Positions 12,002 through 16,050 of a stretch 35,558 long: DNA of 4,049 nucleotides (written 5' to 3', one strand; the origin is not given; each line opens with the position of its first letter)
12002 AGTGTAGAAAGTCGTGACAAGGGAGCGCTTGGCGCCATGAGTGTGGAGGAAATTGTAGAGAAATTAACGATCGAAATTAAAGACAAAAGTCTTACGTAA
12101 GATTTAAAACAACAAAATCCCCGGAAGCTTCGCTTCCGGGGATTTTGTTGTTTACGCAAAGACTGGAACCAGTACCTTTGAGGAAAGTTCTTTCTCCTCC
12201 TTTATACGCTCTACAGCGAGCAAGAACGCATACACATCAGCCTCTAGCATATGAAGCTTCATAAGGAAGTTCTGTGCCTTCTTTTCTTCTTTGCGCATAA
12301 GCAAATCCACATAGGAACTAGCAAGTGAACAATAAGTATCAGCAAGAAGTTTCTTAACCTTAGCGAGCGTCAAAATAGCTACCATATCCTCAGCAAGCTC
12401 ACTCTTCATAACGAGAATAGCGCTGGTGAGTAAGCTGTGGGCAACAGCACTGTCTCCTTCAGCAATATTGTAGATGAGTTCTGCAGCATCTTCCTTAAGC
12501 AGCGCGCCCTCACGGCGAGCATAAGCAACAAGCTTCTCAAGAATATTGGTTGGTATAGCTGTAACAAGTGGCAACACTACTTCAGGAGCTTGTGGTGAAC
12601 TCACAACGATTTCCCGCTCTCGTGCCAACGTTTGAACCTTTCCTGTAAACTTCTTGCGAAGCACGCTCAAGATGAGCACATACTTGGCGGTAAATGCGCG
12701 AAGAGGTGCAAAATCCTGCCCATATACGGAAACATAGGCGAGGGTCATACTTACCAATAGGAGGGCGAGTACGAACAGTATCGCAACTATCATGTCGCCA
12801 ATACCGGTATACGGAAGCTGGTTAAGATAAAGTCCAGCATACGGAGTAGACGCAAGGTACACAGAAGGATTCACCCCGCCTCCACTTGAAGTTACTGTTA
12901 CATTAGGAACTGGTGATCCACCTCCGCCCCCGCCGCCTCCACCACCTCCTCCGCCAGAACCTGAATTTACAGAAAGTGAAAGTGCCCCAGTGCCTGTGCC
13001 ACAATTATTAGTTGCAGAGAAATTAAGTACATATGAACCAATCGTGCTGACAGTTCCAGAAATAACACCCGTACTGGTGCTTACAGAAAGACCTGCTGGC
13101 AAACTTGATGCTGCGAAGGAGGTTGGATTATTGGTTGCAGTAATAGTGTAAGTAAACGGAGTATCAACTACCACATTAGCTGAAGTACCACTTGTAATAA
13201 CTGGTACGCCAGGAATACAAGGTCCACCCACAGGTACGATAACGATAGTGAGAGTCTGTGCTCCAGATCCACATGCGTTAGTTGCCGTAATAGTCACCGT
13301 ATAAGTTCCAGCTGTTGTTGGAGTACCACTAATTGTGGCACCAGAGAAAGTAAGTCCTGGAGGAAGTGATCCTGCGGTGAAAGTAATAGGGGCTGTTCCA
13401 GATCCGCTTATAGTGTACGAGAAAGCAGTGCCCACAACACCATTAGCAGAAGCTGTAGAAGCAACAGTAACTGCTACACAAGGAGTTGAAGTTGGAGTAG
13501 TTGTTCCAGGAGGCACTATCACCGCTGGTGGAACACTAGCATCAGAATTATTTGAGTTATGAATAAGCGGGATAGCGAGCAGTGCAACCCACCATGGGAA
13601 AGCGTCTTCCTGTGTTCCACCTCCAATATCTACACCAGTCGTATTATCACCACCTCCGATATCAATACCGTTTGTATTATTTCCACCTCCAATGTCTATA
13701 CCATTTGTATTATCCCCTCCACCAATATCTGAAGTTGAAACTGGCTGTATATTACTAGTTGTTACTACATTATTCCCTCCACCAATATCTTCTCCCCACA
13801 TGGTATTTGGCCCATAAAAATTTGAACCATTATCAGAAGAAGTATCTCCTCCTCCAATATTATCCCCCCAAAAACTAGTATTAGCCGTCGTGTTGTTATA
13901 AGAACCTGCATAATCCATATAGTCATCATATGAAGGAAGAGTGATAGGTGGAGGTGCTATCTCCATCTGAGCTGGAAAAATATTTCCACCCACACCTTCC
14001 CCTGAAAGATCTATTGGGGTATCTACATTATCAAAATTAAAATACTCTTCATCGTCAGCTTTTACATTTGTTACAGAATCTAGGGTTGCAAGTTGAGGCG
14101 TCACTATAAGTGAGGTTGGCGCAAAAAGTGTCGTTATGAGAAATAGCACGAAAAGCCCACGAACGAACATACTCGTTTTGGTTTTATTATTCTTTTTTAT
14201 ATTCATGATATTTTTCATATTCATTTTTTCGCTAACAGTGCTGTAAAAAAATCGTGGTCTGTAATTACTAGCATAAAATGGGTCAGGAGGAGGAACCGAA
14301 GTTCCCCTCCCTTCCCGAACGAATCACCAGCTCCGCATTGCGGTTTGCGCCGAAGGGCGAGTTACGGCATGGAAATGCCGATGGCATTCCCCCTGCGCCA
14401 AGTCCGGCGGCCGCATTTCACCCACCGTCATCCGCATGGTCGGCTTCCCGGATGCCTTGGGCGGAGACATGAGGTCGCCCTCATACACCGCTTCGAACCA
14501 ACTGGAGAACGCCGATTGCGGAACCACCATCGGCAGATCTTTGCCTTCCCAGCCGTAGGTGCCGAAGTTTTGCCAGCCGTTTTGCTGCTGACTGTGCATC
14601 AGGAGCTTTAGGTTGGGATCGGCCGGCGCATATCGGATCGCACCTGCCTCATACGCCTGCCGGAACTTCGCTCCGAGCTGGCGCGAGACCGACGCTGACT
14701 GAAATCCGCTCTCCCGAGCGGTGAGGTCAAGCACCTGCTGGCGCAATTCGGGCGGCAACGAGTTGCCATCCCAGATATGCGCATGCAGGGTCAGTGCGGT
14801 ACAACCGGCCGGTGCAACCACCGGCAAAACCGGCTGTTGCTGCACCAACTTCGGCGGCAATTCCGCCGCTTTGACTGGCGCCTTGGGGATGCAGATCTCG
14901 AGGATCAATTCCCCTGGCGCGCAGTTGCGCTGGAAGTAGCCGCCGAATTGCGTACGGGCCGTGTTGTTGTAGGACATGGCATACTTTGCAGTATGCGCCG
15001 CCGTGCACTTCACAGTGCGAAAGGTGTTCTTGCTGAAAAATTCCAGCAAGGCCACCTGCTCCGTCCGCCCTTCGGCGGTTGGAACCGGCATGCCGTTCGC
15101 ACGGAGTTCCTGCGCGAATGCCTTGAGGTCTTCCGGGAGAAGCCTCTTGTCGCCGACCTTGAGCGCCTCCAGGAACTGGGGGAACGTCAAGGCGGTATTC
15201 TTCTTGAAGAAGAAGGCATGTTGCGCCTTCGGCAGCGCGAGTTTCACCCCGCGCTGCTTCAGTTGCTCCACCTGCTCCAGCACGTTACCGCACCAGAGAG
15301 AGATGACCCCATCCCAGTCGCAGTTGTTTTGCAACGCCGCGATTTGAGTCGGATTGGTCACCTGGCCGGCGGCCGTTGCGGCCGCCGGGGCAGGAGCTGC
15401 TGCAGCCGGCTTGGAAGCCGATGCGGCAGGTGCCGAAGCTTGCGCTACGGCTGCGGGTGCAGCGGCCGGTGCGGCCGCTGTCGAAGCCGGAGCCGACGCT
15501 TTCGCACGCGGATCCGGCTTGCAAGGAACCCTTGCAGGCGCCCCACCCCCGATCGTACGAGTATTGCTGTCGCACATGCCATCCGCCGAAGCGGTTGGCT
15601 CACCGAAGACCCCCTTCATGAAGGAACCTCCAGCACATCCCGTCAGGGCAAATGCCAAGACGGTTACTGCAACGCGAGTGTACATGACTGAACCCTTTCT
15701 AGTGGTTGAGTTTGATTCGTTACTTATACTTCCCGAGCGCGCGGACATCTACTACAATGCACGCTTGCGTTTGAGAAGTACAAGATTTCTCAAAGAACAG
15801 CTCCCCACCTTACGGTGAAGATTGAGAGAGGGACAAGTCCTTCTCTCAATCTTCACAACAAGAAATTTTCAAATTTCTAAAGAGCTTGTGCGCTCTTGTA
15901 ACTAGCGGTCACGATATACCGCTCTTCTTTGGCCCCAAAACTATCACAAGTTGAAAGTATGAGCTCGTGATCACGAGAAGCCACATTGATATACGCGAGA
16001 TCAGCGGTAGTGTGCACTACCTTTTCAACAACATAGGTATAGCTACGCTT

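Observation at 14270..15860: Cassette C: a 60-80% GC orphan lipoprotein inserted between a sortase and its putative LPYTG substrate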

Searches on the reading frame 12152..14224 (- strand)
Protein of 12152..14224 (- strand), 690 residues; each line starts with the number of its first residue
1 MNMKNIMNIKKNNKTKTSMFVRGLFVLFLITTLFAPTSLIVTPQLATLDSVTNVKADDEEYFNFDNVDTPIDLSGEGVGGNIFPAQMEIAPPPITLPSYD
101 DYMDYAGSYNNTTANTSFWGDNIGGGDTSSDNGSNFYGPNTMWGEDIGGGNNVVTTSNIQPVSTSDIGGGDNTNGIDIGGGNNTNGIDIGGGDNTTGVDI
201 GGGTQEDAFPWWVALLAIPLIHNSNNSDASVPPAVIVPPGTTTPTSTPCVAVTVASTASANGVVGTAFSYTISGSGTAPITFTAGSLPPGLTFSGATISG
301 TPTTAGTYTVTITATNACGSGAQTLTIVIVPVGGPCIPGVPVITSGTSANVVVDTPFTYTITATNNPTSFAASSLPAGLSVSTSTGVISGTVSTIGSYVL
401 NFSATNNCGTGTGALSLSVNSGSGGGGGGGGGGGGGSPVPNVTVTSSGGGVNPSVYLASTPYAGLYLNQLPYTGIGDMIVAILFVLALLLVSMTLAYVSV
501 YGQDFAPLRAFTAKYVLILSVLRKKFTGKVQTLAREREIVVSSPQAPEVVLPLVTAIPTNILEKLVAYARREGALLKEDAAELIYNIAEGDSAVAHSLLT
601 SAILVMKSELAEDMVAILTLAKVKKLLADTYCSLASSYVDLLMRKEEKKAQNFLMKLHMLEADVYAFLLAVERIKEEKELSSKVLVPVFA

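Call 5: search_protein_families(library=pfam, proteins=[window:12152-14224:-], max_evalue=0.1)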
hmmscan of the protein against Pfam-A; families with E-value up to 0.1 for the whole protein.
window:12152-14224:- (690 aa): 5 families
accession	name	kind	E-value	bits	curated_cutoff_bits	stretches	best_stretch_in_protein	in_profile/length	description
PF05345.18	He_PIG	-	4.6e-20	72.3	24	2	252-329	2-95/96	Putative Ig domain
PF00801.26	PKD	-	9.8e-05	22.7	23.5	1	280-328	32-79/80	PKD domain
PF18981.6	InlK_D3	-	0.0018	18.7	25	1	304-329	48-73/75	Internalin K domain (D3/D4)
PF19408.5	PKD_6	-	0.02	15.7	25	1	344-418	8-81/82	PKD-like domain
PF18911.6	PKD_4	-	0.03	14.8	27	1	290-328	44-82/85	PKD domain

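Call 6: search_protein_families(library=ncbifam, proteins=[window:12152-14224:-], max_evalue=0.1)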
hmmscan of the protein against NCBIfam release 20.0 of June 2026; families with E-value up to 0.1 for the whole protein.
window:12152-14224:- (690 aa): 2 families
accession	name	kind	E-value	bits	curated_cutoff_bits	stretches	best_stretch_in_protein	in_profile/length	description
NF001679.0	PRK00440.1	equivalog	0.021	13.9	303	1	559-628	165-234/322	replication factor C small subunit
NF011525.0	PRK14964.1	equivalog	0.084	11.6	554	0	559-629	178-248/493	DNA polymerase III subunits gamma and tau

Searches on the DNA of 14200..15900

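Call 118: search_rna_families(source=window, start=14200, end=15900, threshold=evalue, max_evalue=1)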
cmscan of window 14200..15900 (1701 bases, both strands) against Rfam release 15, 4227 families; matches with E-value up to 1: 4.
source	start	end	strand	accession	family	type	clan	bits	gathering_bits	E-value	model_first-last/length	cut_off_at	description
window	15815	15856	+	RF03799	mir-3202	Gene; miRNA;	-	22.1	90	0.18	1-79/79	no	mir-3202 microRNA precursor family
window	14672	14828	+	RF03007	Mahella-1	Gene; sRNA;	-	19.8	70.7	0.44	1-114/114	no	Mahella-1 RNA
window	15398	15501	-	RF01390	isrG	Gene; sRNA;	-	15.6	100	0.16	1-279/279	no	isrG Hfq binding RNA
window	15370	15468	+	RF01390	isrG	Gene; sRNA;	-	13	100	0.91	124-210/279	no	isrG Hfq binding RNA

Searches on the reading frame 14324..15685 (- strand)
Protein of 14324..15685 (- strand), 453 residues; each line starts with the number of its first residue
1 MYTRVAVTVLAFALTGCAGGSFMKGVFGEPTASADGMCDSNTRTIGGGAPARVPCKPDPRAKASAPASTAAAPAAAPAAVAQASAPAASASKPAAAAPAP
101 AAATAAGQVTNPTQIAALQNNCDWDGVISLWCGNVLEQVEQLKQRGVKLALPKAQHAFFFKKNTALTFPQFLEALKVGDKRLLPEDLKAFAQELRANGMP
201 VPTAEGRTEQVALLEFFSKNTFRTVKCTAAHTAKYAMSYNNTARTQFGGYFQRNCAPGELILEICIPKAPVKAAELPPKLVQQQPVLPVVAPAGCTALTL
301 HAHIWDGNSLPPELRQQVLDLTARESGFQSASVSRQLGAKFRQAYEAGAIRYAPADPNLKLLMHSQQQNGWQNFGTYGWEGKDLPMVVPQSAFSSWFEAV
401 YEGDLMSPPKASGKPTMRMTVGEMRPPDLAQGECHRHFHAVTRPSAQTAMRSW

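Call 5: search_protein_families(library=pfam, proteins=[window:14324-15685:-], max_evalue=0.1)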
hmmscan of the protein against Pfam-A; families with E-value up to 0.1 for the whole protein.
window:14324-15685:- (453 aa): 0 families

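Call 6: search_protein_families(library=ncbifam, proteins=[window:14324-15685:-], max_evalue=0.1)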
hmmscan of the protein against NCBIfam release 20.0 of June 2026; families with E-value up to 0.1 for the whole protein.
window:14324-15685:- (453 aa): 6 families
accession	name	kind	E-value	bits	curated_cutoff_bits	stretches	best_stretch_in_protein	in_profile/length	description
TIGR02927.1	SucB_Actino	equivalog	0.0026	16.6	423.45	1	63-140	83-155/579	2-oxoglutarate dehydrogenase, E2 component, dihydrolipoamide succinyltransferase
NF005846.3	PRK07764.1-6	equivalog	0.006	15.7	625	1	56-176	476-598/628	DNA polymerase III subunit gamma and tau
NF011526.0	PRK14965.1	equivalog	0.028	13.3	670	1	56-165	384-497/578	DNA polymerase III subunits gamma and tau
NF003377.0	PRK04452.1-3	subfamily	0.035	13.1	527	1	57-118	341-402/432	acetyl-CoA decarbonylase/synthase complex subunit delta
NF011513.0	PRK14952.1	equivalog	0.06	12.3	737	1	59-171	381-488/596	DNA polymerase III subunits gamma/tau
NF041618.1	T2SS_M_SYNERG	exception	0.065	13.2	120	0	174-208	103-137/157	type II secretion system protein GspM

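Call 7: search_solved_structures(query=window:14324-15685:-, max_evalue=1)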
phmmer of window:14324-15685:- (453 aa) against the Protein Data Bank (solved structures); distinct sequences matched with E-value up to 1: 0.

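Call 22: find_homologous_proteins(query=A2, max_evalue=0.01)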
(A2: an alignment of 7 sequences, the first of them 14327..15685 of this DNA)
Query A2 (7 sequences) (453 aa, profile of the alignment): 4 proteins with E <= 0.01 among 8000 candidates.
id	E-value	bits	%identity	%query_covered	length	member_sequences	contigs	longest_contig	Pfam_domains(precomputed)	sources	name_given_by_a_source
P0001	6.1e-155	534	100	95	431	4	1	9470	-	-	-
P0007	2.3e-81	292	26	32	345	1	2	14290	-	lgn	-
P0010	1.2e-61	227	26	32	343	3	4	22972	-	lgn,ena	-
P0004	1.9e-22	98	100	20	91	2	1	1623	-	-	-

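Call 24: find_encoding_contigs(protein=P0010, flank=8000, max_places=4)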
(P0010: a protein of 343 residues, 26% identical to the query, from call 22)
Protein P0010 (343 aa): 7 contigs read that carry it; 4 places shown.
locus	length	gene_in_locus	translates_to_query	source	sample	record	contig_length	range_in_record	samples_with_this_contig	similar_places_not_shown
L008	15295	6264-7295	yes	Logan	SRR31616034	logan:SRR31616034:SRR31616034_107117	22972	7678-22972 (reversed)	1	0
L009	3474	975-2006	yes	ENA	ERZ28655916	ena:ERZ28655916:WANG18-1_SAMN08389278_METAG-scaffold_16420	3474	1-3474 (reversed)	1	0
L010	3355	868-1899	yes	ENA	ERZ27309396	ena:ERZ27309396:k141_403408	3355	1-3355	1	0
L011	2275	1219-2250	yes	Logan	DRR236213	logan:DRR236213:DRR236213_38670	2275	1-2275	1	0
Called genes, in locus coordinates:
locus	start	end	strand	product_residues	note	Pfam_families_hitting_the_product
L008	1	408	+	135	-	?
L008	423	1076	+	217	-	-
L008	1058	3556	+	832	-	PF00932:LTD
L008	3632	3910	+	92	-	-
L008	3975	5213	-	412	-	-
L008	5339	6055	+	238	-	PF04203:Sortase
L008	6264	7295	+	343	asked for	-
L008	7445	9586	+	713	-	PF05345:He_PIG, PF24908:Ig_SIBA-E_2nd (faint), PF05345:He_PIG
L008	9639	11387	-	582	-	PF07973:tRNA_SAD, PF00587:tRNA-synt_2b, PF03129:HGTP_anticodon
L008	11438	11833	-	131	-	-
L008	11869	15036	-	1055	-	PF02811:PHP, PF07733:DNA_pol3_alpha, PF17657:DNA_pol3_finger, PF14579:HHH_6, PF01336:tRNA_anti-codon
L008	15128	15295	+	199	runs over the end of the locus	PF01351:RNase_HII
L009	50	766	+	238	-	PF04203:Sortase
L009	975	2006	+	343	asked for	-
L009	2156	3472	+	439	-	?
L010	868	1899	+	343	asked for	-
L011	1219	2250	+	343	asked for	-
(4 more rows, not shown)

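Call 31: find_related_loci(query=A1, collection=genome_contigs, flank=8000)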
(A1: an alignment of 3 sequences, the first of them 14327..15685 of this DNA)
Query A1 (453 aa) in genome_contigs; peptide patterns used: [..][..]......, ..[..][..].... (x = any residue, [..] = any of these).
505 stretches matched a pattern; 2 encode a relative of the query (tblastn E <= 1e-3); 2 distinct loci.
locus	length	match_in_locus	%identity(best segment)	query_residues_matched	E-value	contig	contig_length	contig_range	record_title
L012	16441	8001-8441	73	122-268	3e-74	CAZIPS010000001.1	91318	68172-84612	MAG TPA_asm: uncultured Candidatus Saccharibacteria bacterium isolate SRP133034_co1_49 genome assembly, contig: NODE_104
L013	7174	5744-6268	58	93-265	2e-61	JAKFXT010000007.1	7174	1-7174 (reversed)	MAG: Patescibacteria group bacterium isolate ND4_Bin_14 ND4_0000645, whole genome shotgun sequence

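Call 76: find_related_loci(query=A1, collection=metagenome_contigs, flank=4000)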
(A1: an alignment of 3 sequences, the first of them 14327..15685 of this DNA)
Query A1 (453 aa) in metagenome_contigs; peptide patterns used: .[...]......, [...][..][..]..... (x = any residue, [..] = any of these).
457 stretches matched a pattern; 2 encode a relative of the query (tblastn E <= 1e-3); 2 distinct loci.
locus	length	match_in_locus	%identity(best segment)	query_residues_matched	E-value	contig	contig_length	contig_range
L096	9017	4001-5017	42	119-443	2e-87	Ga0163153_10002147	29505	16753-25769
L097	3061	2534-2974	73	122-268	6e-75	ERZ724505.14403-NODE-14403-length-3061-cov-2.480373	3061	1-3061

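Call 91: search_protein_families(library=phrogs, proteins=[window:14327-15685:-], max_evalue=0.01)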
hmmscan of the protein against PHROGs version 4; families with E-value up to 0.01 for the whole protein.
window:14327-15685:- (453 aa): 1 family
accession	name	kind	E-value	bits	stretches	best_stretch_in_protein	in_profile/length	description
phrog_9621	-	unknown function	0.0029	18.5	0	124-182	23-81/134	-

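Call 92: search_protein_families(library=padloc, proteins=[window:14327-15685:-], max_evalue=0.01)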
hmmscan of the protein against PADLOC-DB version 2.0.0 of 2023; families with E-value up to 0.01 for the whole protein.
window:14327-15685:- (453 aa): 0 families
